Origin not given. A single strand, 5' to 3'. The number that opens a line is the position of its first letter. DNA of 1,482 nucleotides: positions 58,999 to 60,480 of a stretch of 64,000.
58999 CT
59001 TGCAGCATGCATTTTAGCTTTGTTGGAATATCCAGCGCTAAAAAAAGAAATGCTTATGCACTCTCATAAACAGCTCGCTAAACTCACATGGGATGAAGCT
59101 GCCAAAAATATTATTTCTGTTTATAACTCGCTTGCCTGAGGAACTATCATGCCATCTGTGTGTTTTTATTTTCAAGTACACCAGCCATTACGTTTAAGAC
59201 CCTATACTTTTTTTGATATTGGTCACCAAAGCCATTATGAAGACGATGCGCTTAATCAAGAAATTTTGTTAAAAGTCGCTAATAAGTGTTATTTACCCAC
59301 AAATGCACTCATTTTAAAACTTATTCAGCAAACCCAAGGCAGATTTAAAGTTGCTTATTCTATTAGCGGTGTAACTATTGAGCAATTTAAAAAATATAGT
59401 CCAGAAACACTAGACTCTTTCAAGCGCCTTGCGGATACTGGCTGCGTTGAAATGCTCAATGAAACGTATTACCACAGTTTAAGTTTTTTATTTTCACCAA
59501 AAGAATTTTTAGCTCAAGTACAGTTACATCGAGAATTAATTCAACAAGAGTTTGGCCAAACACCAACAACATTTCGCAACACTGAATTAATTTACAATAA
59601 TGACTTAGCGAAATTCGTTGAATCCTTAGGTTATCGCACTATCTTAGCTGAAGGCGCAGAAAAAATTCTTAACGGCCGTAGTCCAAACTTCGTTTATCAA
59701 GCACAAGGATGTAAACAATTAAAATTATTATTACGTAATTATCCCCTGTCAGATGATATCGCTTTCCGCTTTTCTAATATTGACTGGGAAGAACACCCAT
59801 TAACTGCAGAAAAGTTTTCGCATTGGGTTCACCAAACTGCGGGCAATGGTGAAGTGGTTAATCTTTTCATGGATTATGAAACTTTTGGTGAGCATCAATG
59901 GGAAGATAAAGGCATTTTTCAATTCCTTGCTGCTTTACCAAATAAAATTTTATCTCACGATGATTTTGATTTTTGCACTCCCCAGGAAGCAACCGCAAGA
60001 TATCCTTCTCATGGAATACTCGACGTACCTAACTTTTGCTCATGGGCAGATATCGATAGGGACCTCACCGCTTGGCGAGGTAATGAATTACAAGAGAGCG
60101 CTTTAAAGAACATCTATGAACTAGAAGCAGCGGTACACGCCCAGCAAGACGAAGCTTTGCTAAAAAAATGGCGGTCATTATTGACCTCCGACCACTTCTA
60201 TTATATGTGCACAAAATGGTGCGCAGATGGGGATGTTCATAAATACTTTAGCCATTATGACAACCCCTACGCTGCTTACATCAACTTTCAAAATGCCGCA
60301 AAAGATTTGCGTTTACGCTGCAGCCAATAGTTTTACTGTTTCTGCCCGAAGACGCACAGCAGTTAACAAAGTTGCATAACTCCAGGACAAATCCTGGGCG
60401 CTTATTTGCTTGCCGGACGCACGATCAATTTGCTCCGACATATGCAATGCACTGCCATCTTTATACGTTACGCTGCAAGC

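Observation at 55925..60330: Compact non-canonical alpha-glucan operon (debranching-enzyme-like, GT4 synthase-like, GH57) fused behind proS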

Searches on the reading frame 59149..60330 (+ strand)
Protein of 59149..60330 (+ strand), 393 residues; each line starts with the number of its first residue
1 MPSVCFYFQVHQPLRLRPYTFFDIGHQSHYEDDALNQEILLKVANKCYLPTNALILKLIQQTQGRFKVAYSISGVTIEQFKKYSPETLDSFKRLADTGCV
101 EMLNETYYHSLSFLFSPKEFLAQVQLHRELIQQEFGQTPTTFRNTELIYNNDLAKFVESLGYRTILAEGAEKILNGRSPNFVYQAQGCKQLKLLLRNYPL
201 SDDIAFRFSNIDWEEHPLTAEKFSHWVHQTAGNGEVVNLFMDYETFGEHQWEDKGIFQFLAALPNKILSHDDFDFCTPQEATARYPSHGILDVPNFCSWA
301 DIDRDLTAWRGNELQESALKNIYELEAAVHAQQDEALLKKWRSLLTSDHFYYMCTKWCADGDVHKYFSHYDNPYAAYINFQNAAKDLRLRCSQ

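Call 3: search_protein_families(library=pfam, proteins=[window:59149-60330:+])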
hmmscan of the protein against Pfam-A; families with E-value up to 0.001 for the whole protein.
window:59149-60330:+ (393 aa): 2 families
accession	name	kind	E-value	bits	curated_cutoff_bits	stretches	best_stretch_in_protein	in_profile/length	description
PF03065.20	Glyco_hydro_57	-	4.1e-79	266.4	21.2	1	6-294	2-291/291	Glycosyl hydrolase family 57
PF01522.26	Polysacc_deac_1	-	8.2e-07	29.5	23.1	1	87-164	47-123/124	Polysaccharide deacetylase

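Call 4: search_protein_families(library=ncbifam, proteins=[window:59149-60330:+])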
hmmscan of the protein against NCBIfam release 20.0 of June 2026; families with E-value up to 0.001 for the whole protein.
window:59149-60330:+ (393 aa): 0 families

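Call 12: search_solved_structures(query=window:59149-60330:+, max_evalue=0.001, show_alignments=3)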
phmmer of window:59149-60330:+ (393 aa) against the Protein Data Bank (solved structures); distinct sequences matched with E-value up to 0.001: 0.

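Call 13: find_homologous_proteins(query=window:59149-60330:+, max_evalue=0.00001)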
Query window:59149-60330:+ (393 aa): 8000 proteins with E <= 0.00001 among 8000 candidates; the best 120 are listed.
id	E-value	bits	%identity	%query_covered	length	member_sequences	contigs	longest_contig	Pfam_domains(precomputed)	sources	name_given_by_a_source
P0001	1.4e-261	885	95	100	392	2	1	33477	PF03065.21,PF01522.27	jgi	jgi:alpha-amylase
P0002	2.9e-207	706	77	99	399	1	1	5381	PF03065.21,PF01522.27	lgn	-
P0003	1.1e-206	704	76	99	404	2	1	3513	PF03065.21,PF01522.27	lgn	-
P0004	6.9e-206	702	76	99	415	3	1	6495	PF03065.21,PF01522.27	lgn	-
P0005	9.8e-206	701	76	100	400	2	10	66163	PF03065.21,PF01522.27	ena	-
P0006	8.7e-204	695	76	100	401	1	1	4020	PF03065.21,PF01522.27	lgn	-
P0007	4.2e-202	689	75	100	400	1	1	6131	PF03065.21,PF01522.27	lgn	-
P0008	4.4e-202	689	76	100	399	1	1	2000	PF03065.21,PF01522.27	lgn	-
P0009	5.0e-201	686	74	100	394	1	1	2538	PF03065.21,PF01522.27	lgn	-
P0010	3.6e-200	683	74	99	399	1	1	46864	PF03065.21,PF01522.27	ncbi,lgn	-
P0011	7.1e-200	682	73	100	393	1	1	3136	PF03065.21,PF01522.27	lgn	-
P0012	1.2e-199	681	74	99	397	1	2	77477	PF03065.21,PF01522.27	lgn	-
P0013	1.4e-199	681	74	99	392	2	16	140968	PF03065.21,PF01522.27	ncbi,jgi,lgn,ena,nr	ncbi:MAG: alpha-amylase [Gammaproteobacteria bacterium RIFCSPLOWO2_02_FULL_42_14]|nr:MAG: alpha-amyl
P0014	4.0e-199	679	74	99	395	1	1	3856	PF03065.21,PF01522.27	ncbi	-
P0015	6.2e-199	679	74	99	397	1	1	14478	PF03065.21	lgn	-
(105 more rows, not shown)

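Call 14: find_encoding_contigs(protein=window:59149-60330:+, flank=10000, max_places=4)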
Protein window:59149-60330:+ (393 aa): 5 contigs read that carry it; 3 places shown.
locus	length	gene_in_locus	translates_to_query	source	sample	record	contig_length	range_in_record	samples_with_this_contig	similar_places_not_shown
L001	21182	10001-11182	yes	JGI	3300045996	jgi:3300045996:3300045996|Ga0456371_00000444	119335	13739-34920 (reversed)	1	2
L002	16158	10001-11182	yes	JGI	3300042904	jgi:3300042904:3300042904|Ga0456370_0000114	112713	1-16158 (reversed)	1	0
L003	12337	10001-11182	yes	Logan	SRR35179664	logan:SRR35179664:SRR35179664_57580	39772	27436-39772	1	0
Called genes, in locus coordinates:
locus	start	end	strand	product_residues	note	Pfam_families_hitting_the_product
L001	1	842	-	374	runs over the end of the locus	PF20706:GT4-conflict, PF00534:Glycos_transf_1, PF13692:Glyco_trans_1_4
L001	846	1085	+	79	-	-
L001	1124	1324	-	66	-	-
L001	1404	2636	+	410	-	-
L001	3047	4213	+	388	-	-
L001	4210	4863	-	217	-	-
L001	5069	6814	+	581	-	PF00587:tRNA-synt_2b, PF04073:tRNA_edit, PF03129:HGTP_anticodon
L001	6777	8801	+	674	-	PF12439:GDE_N, PF06202:GDE_C, PF22422:MGH1-like_GH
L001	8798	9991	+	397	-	PF08323:Glyco_transf_5, PF13439:Glyco_transf_4, PF13579:Glyco_trans_4_4, PF20706:GT4-conflict, PF00982:Glyco_transf_20 (weak), PF00534:Glycos_transf_1, PF13692:Glyco_trans_1_4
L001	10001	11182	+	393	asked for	PF03065:Glyco_hydro_57, PF01522:Polysacc_deac_1 (weak)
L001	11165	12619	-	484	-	PF00723:Glyco_hydro_15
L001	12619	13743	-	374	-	PF08240:ADH_N, PF16912:Glu_dehyd_C, PF00107:ADH_zinc_N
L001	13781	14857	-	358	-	PF03446:NAD_binding_2, PF00393:6PGD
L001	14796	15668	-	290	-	PF08450:SGL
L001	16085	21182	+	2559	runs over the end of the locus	PF03534:SpvB, PF13517:FG-GAP_3 (faint), PF12256:TcdB_toxin_midN, PF25023:TEN_YD-shell, PF05593:RHS_repeat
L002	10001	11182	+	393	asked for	PF03065:Glyco_hydro_57, PF01522:Polysacc_deac_1 (weak)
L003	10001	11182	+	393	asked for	PF03065:Glyco_hydro_57, PF01522:Polysacc_deac_1 (weak)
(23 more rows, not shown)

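Call 15: find_encoding_contigs(protein=P0001, flank=10000, max_places=3)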
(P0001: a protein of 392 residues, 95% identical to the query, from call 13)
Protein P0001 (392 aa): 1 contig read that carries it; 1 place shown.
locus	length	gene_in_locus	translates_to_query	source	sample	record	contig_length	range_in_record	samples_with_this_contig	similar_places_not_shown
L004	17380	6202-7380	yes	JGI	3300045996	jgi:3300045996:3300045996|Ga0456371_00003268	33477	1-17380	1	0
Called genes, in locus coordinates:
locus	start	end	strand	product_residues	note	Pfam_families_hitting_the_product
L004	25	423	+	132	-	-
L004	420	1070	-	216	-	-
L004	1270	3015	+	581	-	PF00587:tRNA-synt_2b, PF04073:tRNA_edit, PF03129:HGTP_anticodon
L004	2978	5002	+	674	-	PF12439:GDE_N, PF06202:GDE_C, PF22422:MGH1-like_GH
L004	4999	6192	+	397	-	PF08323:Glyco_transf_5, PF13439:Glyco_transf_4, PF13579:Glyco_trans_4_4, PF20706:GT4-conflict, PF00534:Glycos_transf_1, PF13692:Glyco_trans_1_4, PF00982:Glyco_transf_20 (weak)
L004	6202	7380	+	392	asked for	PF03065:Glyco_hydro_57, PF01522:Polysacc_deac_1 (weak)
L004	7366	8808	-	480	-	PF00723:Glyco_hydro_15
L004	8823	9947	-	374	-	PF08240:ADH_N, PF16912:Glu_dehyd_C, PF00107:ADH_zinc_N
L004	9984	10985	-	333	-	PF02826:2-Hacid_dh_C (faint), PF03446:NAD_binding_2, PF00393:6PGD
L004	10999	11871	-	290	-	PF08450:SGL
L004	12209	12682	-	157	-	PF00149:Metallophos, PF12850:Metallophos_2 (faint)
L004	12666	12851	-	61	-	-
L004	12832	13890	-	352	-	PF04632:FUSC, PF13515:FUSC_2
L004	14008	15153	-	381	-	PF07774:EMC1_C (faint), PF13360:PQQ_2, PF13570:Beta-prop_ACSF4, PF23381:Beta-prop_IFT122_1st (faint), PF01011:PQQ (faint), PF13570:Beta-prop_ACSF4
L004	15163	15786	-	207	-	PF09976:TPR_21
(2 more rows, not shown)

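Call 17: search_solved_structures(query=A1, max_evalue=1, show_alignments=3)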
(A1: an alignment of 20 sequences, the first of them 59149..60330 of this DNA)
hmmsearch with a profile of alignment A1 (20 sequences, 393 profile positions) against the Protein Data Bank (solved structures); distinct sequences matched with E-value up to 1: 8.
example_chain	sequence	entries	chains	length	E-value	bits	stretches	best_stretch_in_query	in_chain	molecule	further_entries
1k1w_A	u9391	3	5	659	0.047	15.6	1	57-167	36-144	4-ALPHA-GLUCANOTRANSFERASE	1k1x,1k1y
1ufa_A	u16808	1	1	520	0.11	14.3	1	74-149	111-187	TT1467 protein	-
3p0b_A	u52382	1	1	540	0.12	14.2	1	74-149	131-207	TT1467 protein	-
3ilk_A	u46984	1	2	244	0.14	14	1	85-210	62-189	Uncharacterized tRNA/rRNA methyltransferase HI0380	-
4b2o_A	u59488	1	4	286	0.23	13.3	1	242-282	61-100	YMDB PHOSPHODIESTERASE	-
7y51_A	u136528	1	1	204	0.23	13.3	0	102-167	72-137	Predicted xylanase/chitin deacetylase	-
7fbw_A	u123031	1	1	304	0.73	11.6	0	104-167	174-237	Predicted xylanase/chitin deacetylase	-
8hfa_A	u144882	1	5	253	0.94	11.3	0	104-168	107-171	NodB homology domain-containing protein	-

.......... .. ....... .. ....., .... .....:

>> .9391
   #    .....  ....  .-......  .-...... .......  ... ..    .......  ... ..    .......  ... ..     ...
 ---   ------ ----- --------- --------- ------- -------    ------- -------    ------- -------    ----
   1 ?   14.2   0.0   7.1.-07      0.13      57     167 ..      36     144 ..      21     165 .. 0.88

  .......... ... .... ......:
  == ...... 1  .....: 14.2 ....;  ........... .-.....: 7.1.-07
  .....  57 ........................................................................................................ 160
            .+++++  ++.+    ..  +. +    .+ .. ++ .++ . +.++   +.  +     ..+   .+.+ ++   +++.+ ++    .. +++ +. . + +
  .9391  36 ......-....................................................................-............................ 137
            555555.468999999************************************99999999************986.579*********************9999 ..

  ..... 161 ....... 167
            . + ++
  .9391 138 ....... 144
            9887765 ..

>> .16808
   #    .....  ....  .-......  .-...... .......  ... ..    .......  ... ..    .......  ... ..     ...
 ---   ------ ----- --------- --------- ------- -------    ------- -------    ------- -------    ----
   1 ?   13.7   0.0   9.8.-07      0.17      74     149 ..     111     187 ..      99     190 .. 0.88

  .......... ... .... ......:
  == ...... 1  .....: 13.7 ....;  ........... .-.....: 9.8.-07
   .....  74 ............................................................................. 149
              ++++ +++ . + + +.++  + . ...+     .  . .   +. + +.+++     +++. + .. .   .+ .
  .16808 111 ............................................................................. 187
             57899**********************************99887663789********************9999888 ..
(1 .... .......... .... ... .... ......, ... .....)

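Call 18: find_related_loci(query=A1, collection=genome_contigs, flank=10000)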
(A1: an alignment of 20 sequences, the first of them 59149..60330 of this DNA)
Query A1 (393 aa) in genome_contigs; peptide patterns used: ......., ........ (x = any residue, [..] = any of these).
600 stretches matched a pattern (row limit reached: there are more); 597 encode a relative of the query (tblastn E <= 1e-3); the best 80 are kept; 80 distinct loci.
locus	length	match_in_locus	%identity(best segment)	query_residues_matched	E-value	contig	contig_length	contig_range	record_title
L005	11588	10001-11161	65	1-387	1e-175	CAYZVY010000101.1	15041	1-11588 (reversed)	MAG TPA_asm: uncultured Verrucomicrobiota bacterium isolate SRP272421_co1_293 genome assembly, contig: NODE_11864_length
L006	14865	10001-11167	62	1-389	5e-172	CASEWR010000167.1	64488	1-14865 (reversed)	uncultured Desulfovibrio sp. isolate CO.B31.metabat-bins.324 genome assembly, contig: CO.B31.metabat-bins.324.fa_k141_14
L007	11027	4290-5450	64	1-387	7e-172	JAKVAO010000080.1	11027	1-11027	MAG: Candidatus Caenarcanales bacterium isolate ALOHA_ZT_4 ZT-Caenarcaniphilales-1_80, whole genome shotgun sequence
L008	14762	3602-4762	63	1-387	6e-172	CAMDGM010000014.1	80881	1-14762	MAG: PVC group bacterium isolate MiH-14oct19-188 genome assembly, contig: MiH-14oct19-C374, whole genome shotgun sequenc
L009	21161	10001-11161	61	1-387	1e-169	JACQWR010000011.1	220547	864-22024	MAG: Deltaproteobacteria bacterium isolate NC_groundwater_1494_Pr4_B-0.1um_54_14 SR1-18-B1_scaffold_235586, whole genome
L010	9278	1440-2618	61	1-393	8e-169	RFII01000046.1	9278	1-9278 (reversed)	MAG: Candidatus Woesearchaeota archaeon isolate J072 k99_809184, whole genome shotgun sequence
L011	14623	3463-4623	63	1-387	1e-168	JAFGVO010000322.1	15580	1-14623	MAG: Deltaproteobacteria bacterium isolate ZodW_Metabat.174 k87_16578375, whole genome shotgun sequence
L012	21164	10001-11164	60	1-387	5e-167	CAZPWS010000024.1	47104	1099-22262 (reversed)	MAG TPA_asm: uncultured Fibrobacterota bacterium isolate binchicken_co286_161 genome assembly, contig: NODE_1123_length_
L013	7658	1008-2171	62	3-391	5e-167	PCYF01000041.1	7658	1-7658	MAG: Candidatus Woesearchaeota archaeon CG10_big_fil_rev_8_21_14_0_10_32_9 CG10_8_21_14_0.10_scaffold_11132_c, whole gen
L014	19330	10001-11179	60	1-393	1e-165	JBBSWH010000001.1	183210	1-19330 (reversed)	MAG: Nanoarchaeota archaeon isolate H52-bin084_1 H52_bin084_1_000000000001, whole genome shotgun sequence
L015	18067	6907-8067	61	1-387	1e-165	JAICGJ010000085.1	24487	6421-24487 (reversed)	MAG: Chryseolinea sp. isolate CF_bin.38 k141_293375_length_24487_cov_12.2000, whole genome shotgun sequence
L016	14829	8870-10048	60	1-393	2e-165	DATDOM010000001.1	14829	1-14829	MAG TPA_asm: Candidatus Nanoarchaeia archaeon isolate SMAG_U7894 k141_2879009, whole genome shotgun sequence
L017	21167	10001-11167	59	1-388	2e-164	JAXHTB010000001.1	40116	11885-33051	MAG: Spirochaetota bacterium isolate MAG13_tar_biofilm MAG13_1, whole genome shotgun sequence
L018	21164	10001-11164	61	3-389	7e-164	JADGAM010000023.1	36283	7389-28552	MAG: Oligoflexia bacterium isolate nN3bin16 nN3_bin16_NODE_23_length_36283_cov_3.381648, whole genome shotgun sequence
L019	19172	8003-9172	59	1-390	6e-164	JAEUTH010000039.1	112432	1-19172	MAG: Bacteroidia bacterium isolate new MAG-324 k141_4393344, whole genome shotgun sequence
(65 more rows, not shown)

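Call 32: find_encoding_contigs(protein=P0010, flank=10000, max_places=2)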
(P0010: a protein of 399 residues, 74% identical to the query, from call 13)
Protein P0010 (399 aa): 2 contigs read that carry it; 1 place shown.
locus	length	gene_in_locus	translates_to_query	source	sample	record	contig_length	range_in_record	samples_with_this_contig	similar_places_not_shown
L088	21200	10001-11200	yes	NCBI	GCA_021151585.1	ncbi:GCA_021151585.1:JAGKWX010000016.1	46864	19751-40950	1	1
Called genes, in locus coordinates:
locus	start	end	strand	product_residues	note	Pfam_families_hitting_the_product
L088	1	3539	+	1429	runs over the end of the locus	PF00795:CN_hydrolase (faint), PF02540:NAD_synthase (faint)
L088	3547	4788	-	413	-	PF13302:Acetyltransf_3, PF00583:Acetyltransf_1, PF13420:Acetyltransf_4 (faint), PF13302:Acetyltransf_3 (weak)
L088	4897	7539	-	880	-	PF00989:PAS (faint), PF08448:PAS_4, PF13426:PAS_9 (weak), PF08448:PAS_4, PF00512:HisKA, PF02518:HATPase_c, PF00072:Response_reg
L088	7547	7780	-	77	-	-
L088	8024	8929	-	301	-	PF00072:Response_reg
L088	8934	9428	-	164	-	-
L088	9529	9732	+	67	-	-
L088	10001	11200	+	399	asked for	PF03065:Glyco_hydro_57, PF01522:Polysacc_deac_1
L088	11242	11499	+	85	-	PF03083:MtN3_slv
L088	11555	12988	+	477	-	PF00723:Glyco_hydro_15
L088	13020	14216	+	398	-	PF08323:Glyco_transf_5, PF13439:Glyco_transf_4, PF13579:Glyco_trans_4_4, PF20706:GT4-conflict, PF00534:Glycos_transf_1, PF13692:Glyco_trans_1_4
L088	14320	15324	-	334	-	PF01073:3Beta_HSD, PF01370:Epimerase, PF02719:Polysacc_synt_2, PF04321:RmlD_sub_bind, PF07993:NAD_binding_4 (faint), PF16363:GDP_Man_Dehyd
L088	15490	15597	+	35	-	-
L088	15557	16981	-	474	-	PF07690:MFS_1, PF00854:PTR2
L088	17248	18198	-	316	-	PF04754:Transposase_31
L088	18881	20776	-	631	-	PF03979:Sigma70_r1_1, PF00140:Sigma70_r1_2, PF04546:Sigma70_ner, PF04542:Sigma70_r2, PF04539:Sigma70_r3, PF04545:Sigma70_r4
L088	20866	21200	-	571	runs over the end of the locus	PF01807:Zn_ribbon_DnaG, PF08275:DNAG_N, PF01751:Toprim, PF13155:Toprim_2, PF13362:Toprim_3 (weak), PF13662:Toprim_4, PF10410:DnaB_bind (weak), PF08278:DnaG_DnaB_bind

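Call 40: predict_structure(alignment_id=A1)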
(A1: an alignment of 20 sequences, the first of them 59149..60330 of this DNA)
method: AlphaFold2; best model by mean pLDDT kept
length: 393 residues; sequences in the alignment: 20
mean_pLDDT: 85.3   pTM: 0.89
mean pLDDT of the five models: 85.3, 84.8, 84.5, 83.0, 82.6
residues with pLDDT >= 90: 199; 70-90: 145; 50-70: 32; < 50: 17
segments of 3 or more residues with pLDDT < 50: 301-309, 357-363
pLDDT, mean of each block of 10 residues (from residue 1): 91 86 86 89 90 96 96 93 97 98 88 88 94 97 78 93 85 78 94 86 71 82 90 88 64 80 93 94 94 74 46 80 95 92 84 58 59 86 93 86
secondary structure, 60 per line:
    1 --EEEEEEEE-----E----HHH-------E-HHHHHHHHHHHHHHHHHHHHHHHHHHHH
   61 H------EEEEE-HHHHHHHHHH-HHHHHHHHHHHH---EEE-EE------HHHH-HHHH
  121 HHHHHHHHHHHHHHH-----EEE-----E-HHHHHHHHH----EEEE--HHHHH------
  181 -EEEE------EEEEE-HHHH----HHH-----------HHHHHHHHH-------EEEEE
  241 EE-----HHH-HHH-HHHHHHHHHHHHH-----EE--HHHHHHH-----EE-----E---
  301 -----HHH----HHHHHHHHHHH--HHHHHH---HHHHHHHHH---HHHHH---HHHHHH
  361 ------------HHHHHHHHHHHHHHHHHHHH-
elements in order: E3-10 H33-61 E68-72 H74-83 H85-96 E100-102 H112-115 H117-135 E141-143 H151-159 E164-167 H170-174 E182-185 E192-196 H198-201 H220-228 E236-242 H256-268 H278-284 H313-323 H326-331 H335-343 H347-351 H355-360 H373-392

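Call 42: fold_search(model_id=the predicted structure, library=pdb)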
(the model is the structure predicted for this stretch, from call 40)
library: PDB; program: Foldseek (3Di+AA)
matches with E <= 10: 1258; with E <= 0.001: 94
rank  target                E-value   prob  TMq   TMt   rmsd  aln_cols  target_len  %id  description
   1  1k1x_A                9.5e-15  1.00  0.66  0.42   5.4       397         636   16  Crystal structure of 4-alpha-glucanotransferase from thermococcus litoralis (released 2003-06-17)
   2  1k1w                  1.4e-14  1.00  0.56  0.36  11.0       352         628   14  Crystal structure of 4-alpha-glucanotransferase from thermococcus litoralis (released 2003-06-17)
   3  7e1y_A                3.9e-14  1.00  0.65  0.49   8.8       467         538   15  Staphylothermus marinus amylopullulanase -SmApu (released 2022-02-09)
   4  1k1x_B                7.1e-14  1.00  0.59  0.37  13.4       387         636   16  Crystal structure of 4-alpha-glucanotransferase from thermococcus litoralis (released 2003-06-17)
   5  9jlq_C                3.3e-13  1.00  0.70  0.58   5.6       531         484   14  Crystal structure of GH57 family amylopullulanase from Aquifex aeolicus wild type apo (released 2025-06-04)
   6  9jlr_D                7.9e-13  1.00  0.70  0.58   5.5       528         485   13  Crystal structure of GH57 family amylopullulanase from Aquifex aeolicus mutant E256Q in complex with maltopentaose (released 2025-06-04)
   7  9kyq_B                8.4e-13  1.00  0.70  0.59   5.4       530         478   14  GH57 family amylopullulanase from Aquifex aeolicus wild type co-crystallize with gama-cyclodextrin (released 2025-06-04)
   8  5wu7_A                9.4e-13  1.00  0.70  0.53   6.2       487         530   15  Crystal structure of GH57-type branching enzyme from hyperthermophilic archaeon Pyrococcus horikoshii (released 2017-03-08)
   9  9jlr_A                9.4e-13  1.00  0.71  0.60   5.3       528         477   13  Crystal structure of GH57 family amylopullulanase from Aquifex aeolicus mutant E256Q in complex with maltopentaose (released 2025-06-04)
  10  9ii1_A                9.4e-13  1.00  0.70  0.59   5.4       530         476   14  GH57 family Amylopullulanase mutant E256L from Aquifex aeolicus in complex with maltohexaose (released 2025-06-04)
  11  8zyi_A                1.0e-12  1.00  0.70  0.59   5.6       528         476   13  crystal structure of GH57 family amylopullulanase mutant D352N from Aquifex aeolicus in complex wih 6-alpha-D-maltotri (released 2025-06-04)
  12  3p0b                  1.1e-12  1.00  0.72  0.57   5.6       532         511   15  Thermus thermophilus family GH57 branching enzyme: crystal structure, mechanism of action and products formed (released 2010-10-20)
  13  1ufa                  1.1e-12  1.00  0.74  0.58   5.3       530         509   15  Crystal structure of TT1467 from Thermus thermophilus HB8 (released 2003-11-28)
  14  9iht_A                1.4e-12  1.00  0.69  0.58   5.5       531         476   14  Crystal structure of GH57 family amylopullulanase from Aquifex aeolicus in complex with acarbose (released 2025-06-04)
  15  9jlt_B                1.6e-12  1.00  0.70  0.59   5.3       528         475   14  GH57 family amylopullulanase D352N mutant from Aquifex aeolicus complex with alpha-cyclodextrin (released 2025-06-04)
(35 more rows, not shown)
